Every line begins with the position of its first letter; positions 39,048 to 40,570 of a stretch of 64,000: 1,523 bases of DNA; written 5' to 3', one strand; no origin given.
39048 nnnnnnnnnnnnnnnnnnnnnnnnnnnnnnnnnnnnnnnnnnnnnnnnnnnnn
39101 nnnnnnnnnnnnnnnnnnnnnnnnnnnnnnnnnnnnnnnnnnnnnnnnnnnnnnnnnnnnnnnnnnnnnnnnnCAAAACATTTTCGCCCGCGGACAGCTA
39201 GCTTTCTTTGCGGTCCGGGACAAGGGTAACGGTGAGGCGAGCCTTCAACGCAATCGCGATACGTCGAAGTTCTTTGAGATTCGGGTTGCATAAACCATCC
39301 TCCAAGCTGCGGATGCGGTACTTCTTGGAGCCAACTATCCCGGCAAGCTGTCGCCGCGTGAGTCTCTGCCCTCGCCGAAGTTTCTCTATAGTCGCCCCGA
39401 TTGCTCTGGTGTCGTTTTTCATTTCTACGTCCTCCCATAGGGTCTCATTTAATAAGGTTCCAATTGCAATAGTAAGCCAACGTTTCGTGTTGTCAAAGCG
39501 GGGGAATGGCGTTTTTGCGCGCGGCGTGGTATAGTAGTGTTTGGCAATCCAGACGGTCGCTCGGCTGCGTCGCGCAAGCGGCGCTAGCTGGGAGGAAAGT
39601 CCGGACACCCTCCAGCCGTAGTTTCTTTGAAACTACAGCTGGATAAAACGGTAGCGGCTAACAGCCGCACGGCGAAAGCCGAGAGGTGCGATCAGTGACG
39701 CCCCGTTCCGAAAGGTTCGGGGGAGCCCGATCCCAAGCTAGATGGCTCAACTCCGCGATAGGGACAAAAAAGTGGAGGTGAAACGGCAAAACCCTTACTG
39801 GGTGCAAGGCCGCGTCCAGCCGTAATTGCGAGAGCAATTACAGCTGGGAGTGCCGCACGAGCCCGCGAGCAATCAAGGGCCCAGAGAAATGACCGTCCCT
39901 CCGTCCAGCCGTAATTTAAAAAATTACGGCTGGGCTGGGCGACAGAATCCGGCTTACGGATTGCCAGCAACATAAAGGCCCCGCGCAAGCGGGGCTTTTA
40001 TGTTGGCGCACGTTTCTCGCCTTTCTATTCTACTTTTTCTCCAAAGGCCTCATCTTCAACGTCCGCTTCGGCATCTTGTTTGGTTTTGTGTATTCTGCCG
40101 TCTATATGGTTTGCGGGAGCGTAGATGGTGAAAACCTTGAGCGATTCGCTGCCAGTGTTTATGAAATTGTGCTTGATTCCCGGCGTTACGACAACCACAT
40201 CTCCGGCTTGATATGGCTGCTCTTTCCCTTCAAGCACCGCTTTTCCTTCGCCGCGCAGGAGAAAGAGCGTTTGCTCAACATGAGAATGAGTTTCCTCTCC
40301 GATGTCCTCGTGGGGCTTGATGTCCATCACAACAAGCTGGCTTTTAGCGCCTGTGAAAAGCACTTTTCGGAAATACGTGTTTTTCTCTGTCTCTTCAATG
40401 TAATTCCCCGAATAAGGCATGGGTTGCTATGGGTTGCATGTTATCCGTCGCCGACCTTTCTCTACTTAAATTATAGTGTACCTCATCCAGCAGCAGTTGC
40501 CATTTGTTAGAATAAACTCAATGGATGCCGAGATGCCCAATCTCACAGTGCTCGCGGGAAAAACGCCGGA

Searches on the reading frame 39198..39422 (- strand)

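Call 9: search_protein_families(library=pfam, proteins=[window:39198-39422:-])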
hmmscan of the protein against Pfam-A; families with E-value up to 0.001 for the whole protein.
window:39198-39422:- (74 aa): 1 family
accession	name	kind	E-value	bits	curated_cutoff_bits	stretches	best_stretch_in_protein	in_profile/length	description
PF13560.12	HTH_31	-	0.00023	21.9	27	1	8-61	2-56/64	Helix-turn-helix domain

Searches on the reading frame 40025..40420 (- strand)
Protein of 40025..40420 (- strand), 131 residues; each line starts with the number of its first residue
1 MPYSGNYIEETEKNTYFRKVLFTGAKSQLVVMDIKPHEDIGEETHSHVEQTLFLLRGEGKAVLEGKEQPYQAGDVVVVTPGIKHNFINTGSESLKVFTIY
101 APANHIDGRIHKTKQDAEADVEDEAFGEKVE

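Call 9: search_protein_families(library=pfam, proteins=[window:40025-40420:-])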
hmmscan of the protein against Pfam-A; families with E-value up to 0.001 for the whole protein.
window:40025-40420:- (131 aa): 3 families
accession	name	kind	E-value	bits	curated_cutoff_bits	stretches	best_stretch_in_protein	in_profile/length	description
PF07883.17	Cupin_2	-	2.9e-16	59.4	27.2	1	31-100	2-70/70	Cupin domain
PF02311.25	AraC_binding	-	3.1e-05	24.2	21.1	1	54-108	29-83/135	AraC-like ligand binding domain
PF00190.28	Cupin_1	-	0.00022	21.3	22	1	43-105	49-118/151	Cupin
